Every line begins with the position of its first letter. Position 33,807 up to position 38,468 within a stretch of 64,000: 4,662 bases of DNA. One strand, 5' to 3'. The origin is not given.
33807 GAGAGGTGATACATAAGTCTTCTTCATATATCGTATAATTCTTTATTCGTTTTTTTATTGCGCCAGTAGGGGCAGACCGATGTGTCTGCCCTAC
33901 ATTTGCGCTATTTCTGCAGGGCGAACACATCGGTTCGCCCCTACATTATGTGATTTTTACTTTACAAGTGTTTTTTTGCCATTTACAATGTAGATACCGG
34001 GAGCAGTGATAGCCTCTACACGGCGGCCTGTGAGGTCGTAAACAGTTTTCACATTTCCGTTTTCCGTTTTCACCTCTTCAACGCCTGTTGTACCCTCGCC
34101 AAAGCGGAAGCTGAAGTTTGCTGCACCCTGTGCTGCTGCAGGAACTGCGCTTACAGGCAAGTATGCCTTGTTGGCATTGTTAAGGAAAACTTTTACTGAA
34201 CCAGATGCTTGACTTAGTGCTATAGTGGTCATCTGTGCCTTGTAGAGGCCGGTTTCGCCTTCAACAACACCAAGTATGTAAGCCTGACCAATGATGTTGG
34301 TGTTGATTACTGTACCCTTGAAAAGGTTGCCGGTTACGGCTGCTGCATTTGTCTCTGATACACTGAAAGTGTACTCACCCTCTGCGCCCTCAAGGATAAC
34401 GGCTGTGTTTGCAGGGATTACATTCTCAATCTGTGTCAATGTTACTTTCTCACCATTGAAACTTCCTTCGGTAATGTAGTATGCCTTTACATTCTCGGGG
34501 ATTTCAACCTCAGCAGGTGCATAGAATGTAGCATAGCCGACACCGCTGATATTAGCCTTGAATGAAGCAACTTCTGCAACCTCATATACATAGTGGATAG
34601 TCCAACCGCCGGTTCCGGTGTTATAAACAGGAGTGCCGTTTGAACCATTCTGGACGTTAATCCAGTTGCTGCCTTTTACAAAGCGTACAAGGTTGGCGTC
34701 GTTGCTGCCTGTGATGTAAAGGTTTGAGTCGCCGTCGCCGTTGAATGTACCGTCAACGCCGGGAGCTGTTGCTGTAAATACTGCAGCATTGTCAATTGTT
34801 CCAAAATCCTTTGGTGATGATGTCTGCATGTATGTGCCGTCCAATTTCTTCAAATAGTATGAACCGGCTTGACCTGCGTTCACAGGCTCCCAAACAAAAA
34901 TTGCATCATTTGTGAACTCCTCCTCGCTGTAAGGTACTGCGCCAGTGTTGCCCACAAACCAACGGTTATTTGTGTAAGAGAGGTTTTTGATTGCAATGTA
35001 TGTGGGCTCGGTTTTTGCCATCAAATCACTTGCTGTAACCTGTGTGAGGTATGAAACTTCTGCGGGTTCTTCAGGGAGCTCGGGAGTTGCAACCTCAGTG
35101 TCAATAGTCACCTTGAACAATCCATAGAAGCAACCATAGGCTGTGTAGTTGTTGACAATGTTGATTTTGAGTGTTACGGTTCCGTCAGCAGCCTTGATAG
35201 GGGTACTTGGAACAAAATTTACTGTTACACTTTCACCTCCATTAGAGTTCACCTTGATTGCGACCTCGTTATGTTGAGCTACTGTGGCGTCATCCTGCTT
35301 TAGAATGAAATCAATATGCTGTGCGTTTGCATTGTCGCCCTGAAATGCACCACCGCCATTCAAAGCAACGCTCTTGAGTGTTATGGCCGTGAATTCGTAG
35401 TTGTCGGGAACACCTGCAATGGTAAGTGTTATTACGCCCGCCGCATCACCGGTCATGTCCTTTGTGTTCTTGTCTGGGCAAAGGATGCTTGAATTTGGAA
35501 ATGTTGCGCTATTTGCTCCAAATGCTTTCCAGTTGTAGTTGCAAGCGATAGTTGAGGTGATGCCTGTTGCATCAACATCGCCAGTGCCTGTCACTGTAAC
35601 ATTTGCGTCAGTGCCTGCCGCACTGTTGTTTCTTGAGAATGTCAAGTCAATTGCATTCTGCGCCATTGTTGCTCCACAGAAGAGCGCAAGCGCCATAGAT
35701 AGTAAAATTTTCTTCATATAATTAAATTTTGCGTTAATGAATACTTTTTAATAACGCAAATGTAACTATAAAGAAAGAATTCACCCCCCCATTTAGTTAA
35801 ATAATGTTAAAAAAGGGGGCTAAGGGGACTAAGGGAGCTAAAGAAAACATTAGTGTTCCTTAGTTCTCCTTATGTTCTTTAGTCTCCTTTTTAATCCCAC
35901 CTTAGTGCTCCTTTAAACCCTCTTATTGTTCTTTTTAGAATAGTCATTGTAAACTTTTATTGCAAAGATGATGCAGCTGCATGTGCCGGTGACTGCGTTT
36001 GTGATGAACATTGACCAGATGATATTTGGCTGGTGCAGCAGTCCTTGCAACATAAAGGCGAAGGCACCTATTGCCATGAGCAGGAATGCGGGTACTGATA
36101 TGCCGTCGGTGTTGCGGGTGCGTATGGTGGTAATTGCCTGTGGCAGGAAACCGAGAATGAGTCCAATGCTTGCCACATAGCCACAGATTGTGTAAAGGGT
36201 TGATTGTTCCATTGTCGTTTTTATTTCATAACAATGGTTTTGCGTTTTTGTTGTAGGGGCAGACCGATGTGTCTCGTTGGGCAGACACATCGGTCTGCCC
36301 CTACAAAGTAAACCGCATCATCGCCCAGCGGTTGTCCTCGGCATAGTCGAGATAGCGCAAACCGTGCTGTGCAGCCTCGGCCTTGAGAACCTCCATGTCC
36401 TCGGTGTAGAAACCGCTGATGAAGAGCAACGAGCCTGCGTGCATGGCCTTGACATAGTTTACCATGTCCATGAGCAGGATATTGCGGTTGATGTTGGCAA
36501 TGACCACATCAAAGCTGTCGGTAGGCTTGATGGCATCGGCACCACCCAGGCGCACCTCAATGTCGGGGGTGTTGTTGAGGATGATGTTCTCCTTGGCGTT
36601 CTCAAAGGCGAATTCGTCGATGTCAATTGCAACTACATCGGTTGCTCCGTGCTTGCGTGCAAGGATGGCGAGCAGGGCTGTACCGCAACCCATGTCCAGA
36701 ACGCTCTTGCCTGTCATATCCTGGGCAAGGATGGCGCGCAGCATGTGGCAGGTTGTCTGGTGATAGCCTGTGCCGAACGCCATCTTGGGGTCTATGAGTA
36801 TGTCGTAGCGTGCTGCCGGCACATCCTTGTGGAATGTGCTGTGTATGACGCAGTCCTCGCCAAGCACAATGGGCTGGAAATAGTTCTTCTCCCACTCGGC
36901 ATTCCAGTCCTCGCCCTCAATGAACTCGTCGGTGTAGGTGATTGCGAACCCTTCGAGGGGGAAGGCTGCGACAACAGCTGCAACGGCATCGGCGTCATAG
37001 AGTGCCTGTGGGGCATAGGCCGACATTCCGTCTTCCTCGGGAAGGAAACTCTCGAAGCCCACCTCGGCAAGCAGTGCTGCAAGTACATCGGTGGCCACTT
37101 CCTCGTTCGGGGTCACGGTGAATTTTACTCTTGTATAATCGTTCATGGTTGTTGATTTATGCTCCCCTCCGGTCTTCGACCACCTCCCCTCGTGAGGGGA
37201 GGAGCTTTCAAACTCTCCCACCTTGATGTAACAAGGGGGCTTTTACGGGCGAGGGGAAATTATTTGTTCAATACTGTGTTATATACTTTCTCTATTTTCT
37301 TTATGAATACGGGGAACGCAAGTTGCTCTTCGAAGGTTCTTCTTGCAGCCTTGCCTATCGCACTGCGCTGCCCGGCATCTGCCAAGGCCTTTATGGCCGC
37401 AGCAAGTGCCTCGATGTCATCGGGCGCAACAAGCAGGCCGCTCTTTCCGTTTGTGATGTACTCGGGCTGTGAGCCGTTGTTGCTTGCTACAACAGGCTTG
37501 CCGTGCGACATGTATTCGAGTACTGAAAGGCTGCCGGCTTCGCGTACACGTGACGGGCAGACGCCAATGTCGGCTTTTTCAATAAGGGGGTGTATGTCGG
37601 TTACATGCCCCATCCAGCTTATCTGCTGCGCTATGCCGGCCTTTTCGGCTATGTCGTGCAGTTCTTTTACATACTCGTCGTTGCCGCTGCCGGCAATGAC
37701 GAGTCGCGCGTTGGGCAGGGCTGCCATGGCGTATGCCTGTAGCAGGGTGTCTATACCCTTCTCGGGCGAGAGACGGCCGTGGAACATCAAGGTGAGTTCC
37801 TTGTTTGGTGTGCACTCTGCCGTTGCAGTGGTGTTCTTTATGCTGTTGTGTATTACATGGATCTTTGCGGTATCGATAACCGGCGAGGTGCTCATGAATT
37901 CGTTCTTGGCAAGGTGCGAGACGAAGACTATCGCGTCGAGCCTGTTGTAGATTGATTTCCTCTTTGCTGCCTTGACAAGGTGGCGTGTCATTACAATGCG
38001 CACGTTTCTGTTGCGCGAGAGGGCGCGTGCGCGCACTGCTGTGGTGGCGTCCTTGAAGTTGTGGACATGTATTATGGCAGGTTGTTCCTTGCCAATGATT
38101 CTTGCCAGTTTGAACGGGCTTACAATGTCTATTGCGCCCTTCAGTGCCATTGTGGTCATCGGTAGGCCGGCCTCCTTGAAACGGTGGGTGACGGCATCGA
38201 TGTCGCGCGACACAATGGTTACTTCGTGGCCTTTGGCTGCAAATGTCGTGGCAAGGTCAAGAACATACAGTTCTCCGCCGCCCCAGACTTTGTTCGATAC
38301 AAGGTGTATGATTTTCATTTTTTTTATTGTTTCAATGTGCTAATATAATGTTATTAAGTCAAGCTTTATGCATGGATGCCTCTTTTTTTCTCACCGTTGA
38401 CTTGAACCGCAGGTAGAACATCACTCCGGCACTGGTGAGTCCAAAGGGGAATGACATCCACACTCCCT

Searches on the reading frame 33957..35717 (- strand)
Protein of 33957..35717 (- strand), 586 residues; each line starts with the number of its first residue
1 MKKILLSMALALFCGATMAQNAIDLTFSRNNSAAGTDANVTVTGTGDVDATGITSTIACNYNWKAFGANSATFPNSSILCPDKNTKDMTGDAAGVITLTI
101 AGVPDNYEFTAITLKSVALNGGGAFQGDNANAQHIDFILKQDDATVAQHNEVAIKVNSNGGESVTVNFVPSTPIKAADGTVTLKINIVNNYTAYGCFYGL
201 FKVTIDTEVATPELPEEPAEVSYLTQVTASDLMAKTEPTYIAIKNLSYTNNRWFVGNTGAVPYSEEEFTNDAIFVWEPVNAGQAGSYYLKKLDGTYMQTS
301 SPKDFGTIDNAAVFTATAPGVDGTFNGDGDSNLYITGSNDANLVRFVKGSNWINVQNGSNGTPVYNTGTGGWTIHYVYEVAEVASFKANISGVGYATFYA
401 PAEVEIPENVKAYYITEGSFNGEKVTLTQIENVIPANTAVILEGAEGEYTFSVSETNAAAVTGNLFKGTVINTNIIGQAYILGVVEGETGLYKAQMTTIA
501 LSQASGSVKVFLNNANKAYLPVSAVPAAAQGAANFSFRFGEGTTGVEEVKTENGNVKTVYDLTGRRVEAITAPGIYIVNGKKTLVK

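Call 8: search_protein_families(library=pfam, proteins=[window:33957-35717:-])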
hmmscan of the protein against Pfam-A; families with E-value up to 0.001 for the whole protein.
window:33957-35717:- (586 aa): 0 families

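Call 14: find_encoding_contigs(protein=window:33957-35717:-, flank=1500, max_places=10)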
Protein window:33957-35717:- (586 aa): no gene with exactly this product is on record in the collection.

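Call 42: find_homologous_proteins(query=window:33957-35717:-, max_evalue=1e-60)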
Query window:33957-35717:- (586 aa): 463 proteins with E <= 1e-60 among 8000 candidates; the best 120 are listed.
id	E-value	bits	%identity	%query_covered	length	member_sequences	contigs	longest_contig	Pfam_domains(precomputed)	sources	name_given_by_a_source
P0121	0.0e+0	1270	100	99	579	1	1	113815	-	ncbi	-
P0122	0.0e+0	1155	89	100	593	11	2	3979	-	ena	-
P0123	0.0e+0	1145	89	100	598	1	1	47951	-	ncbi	-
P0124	0.0e+0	1144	90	100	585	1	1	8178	-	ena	-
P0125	0.0e+0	1139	89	100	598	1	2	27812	-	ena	-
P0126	0.0e+0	1139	88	100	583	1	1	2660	-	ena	-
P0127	0.0e+0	1127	87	100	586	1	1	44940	-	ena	-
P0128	0.0e+0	1125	87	100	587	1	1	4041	-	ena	-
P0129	0.0e+0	1121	87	100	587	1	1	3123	-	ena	-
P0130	0.0e+0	1120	87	100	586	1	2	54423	-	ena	-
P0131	0.0e+0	1118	87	100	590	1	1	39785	-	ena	-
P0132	0.0e+0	1118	88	99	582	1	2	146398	-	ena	-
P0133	0.0e+0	1106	87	100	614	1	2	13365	-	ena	-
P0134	0.0e+0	1094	84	100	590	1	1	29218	-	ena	-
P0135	0.0e+0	1092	86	99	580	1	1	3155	-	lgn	-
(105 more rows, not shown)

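Call 43: find_encoding_contigs(protein=P0121, flank=1000, max_places=5)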
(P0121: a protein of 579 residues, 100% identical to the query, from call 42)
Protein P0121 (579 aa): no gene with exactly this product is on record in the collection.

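Call 44: find_encoding_contigs(protein=P0123, flank=10000, max_places=5)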
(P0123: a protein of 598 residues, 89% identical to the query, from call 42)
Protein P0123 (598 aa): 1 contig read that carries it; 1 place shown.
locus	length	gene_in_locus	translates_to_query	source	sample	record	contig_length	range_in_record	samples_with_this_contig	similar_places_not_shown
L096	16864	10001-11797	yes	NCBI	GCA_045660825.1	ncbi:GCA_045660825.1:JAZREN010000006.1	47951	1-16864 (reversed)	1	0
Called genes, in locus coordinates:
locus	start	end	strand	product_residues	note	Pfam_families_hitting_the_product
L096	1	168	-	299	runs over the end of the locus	PF01145:Band_7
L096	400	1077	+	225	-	PF03458:Gly_transporter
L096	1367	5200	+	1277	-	PF02838:Glyco_hydro_20b, PF00728:Glyco_hydro_20, PF06458:MucBP (faint)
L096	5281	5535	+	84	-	PF12637:TSCPD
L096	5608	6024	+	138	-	PF00254:FKBP_C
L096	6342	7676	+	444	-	PF01554:MatE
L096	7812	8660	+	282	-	PF06325:PrmA, PF05175:MTS, PF02475:TRM5-TYW2_MTfase (weak), PF13489:Methyltransf_23 (weak), PF08241:Methyltransf_11 (weak), PF13649:Methyltransf_25, PF13847:Methyltransf_31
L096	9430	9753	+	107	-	PF04193:PQ-loop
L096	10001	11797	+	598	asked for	-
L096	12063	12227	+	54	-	-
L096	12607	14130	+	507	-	PF00884:Sulfatase, PF01663:Phosphodiest, PF16347:SGSH_C (weak)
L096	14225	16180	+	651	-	PF18998:Flg_new_2 (faint), PF20009:GEVED (weak)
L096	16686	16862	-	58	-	?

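Call 50: find_encoding_contigs(protein=P0125, flank=10000, max_places=6)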
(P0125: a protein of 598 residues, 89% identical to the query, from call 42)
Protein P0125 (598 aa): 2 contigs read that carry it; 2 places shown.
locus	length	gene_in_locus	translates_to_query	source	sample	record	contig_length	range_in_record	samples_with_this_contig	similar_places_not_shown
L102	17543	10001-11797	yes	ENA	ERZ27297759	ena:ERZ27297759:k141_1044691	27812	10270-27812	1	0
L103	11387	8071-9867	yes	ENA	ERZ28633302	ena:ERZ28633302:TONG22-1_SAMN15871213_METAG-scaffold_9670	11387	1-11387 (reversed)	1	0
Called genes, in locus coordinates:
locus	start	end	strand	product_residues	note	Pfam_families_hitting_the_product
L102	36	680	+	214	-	PF03458:Gly_transporter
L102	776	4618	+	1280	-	PF02838:Glyco_hydro_20b, PF00728:Glyco_hydro_20, PF06458:MucBP (faint)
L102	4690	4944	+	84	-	PF12637:TSCPD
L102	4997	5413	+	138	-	PF00254:FKBP_C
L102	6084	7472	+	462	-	PF01554:MatE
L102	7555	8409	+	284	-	PF06325:PrmA, PF02475:TRM5-TYW2_MTfase (weak), PF05175:MTS, PF13489:Methyltransf_23 (weak), PF08241:Methyltransf_11 (weak), PF13649:Methyltransf_25, PF13847:Methyltransf_31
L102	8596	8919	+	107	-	PF04193:PQ-loop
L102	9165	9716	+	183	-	PF05635:23S_rRNA_IVP (weak)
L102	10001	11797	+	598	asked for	-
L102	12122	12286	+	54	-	-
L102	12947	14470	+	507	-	PF00884:Sulfatase, PF01663:Phosphodiest, PF16347:SGSH_C (weak)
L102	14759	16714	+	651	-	PF20009:GEVED (weak), PF18998:Flg_new_2 (weak)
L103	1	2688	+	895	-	?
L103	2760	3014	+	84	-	PF12637:TSCPD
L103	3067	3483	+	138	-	PF00254:FKBP_C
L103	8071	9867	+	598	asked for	-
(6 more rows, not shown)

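Call 65: search_protein_families(library=ncbifam, proteins=[window:33957-35717:-], max_evalue=0.01)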
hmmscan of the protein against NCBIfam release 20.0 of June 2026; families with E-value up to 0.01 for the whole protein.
window:33957-35717:- (586 aa): 0 families

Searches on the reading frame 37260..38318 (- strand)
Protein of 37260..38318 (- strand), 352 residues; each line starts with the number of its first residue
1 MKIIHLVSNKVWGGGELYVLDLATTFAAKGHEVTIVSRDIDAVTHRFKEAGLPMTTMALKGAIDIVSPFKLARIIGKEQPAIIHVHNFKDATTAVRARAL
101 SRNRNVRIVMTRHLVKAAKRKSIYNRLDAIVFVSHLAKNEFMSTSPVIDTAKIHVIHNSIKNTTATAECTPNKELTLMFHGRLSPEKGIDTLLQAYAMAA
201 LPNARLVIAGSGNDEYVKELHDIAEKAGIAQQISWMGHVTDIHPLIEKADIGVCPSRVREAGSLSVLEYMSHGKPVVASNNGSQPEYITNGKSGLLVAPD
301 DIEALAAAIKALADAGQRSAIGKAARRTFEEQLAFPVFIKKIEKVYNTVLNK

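Call 21: find_encoding_contigs(protein=window:37260-38318:-, flank=4000, max_places=10)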
Protein window:37260-38318:- (352 aa): no gene with exactly this product is on record in the collection.
